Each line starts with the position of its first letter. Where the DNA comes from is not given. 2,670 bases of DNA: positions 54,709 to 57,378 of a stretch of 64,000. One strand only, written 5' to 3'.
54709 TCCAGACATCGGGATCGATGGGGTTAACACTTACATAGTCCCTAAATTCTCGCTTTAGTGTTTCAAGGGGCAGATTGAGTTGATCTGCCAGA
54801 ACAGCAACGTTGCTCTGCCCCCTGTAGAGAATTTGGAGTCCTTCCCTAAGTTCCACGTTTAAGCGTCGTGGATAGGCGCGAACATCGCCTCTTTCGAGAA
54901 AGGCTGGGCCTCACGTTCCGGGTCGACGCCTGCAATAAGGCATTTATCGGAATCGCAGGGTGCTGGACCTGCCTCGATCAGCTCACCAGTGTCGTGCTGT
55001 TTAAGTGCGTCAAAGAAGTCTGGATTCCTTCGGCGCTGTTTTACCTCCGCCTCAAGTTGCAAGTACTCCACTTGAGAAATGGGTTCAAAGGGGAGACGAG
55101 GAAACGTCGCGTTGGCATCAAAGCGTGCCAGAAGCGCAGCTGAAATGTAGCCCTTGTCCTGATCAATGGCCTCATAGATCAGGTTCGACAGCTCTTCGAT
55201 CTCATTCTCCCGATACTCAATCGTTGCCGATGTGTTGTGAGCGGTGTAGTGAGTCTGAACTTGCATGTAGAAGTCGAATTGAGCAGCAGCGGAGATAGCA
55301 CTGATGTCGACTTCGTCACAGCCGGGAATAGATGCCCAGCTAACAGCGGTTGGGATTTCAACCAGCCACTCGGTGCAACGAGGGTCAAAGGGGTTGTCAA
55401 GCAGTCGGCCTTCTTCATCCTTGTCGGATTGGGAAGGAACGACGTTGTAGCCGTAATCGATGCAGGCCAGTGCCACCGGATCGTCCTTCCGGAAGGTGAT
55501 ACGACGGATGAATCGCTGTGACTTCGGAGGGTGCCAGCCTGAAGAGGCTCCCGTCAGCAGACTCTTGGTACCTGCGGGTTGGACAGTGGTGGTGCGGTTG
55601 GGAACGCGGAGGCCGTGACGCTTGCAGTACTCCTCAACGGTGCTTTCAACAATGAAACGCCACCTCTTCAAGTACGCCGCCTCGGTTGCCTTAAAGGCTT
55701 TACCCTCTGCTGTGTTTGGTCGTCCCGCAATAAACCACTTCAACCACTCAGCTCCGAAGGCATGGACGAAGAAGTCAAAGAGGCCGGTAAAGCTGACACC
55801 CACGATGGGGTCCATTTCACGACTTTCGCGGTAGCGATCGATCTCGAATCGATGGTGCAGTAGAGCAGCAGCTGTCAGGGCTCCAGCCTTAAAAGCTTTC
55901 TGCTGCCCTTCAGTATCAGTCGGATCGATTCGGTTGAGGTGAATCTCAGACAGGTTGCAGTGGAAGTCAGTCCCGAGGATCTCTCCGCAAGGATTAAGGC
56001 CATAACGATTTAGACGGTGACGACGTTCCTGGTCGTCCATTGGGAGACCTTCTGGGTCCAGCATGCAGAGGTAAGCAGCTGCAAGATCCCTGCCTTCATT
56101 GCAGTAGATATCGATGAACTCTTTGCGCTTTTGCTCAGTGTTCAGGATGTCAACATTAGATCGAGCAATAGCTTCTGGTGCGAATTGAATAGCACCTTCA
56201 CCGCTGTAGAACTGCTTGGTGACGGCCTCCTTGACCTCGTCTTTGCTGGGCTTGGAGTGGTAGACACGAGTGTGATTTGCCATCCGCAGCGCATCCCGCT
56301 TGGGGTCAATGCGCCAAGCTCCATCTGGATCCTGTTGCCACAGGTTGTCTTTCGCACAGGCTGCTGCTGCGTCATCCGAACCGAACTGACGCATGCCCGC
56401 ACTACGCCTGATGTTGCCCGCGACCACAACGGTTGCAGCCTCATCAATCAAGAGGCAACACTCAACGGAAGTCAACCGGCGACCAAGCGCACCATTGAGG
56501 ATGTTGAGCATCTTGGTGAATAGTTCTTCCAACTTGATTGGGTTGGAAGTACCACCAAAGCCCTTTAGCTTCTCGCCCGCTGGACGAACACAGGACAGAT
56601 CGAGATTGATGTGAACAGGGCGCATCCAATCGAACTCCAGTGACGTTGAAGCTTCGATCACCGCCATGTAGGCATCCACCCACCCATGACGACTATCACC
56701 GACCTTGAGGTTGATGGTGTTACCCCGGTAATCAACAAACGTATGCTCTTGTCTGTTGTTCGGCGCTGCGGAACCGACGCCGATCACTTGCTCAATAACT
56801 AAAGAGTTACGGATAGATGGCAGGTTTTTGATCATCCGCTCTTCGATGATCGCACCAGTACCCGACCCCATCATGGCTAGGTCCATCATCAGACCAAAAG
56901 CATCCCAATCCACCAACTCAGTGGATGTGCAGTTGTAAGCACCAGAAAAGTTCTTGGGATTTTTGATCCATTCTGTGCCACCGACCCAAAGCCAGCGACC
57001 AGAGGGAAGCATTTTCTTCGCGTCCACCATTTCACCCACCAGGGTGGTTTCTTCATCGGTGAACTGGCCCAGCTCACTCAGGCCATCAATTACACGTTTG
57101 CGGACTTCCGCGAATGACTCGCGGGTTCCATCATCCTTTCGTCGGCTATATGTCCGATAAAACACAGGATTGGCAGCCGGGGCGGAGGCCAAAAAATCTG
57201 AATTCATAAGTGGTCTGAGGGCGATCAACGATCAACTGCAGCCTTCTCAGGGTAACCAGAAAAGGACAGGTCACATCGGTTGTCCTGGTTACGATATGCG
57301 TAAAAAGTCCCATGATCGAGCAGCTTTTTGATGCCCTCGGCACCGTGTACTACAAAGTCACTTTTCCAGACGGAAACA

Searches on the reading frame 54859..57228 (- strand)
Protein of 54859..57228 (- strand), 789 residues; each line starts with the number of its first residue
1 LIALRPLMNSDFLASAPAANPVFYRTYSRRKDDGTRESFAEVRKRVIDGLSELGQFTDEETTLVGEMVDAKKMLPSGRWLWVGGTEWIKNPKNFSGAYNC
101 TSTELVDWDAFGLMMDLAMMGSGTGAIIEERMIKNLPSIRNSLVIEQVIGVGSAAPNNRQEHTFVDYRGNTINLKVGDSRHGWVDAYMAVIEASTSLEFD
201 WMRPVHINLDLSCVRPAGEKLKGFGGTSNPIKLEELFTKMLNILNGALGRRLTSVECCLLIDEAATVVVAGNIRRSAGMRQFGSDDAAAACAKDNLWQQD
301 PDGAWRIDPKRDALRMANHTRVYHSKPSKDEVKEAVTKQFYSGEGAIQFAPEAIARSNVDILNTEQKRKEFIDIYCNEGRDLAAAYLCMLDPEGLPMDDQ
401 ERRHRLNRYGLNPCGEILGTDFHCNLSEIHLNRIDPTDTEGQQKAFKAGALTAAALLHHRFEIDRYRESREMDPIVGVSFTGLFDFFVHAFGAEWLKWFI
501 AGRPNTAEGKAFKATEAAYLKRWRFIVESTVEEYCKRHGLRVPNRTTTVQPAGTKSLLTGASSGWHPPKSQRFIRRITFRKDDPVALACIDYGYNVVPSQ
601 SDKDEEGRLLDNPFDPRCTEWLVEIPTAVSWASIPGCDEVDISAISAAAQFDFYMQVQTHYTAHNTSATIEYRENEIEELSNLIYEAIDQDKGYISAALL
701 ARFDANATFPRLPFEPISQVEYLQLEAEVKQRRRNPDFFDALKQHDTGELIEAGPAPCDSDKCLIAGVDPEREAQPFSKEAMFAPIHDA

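Call 71: search_protein_families(library=phrogs, proteins=[window:54859-57228:-], max_evalue=0.001)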
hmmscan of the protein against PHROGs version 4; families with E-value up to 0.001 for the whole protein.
window:54859-57228:- (789 aa): 1 family
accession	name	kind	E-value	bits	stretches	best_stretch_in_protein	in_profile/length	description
phrog_367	-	DNA, RNA and nucleotide metabolism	9.8e-162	540.6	1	7-766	23-697/701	ribonucleotide reductase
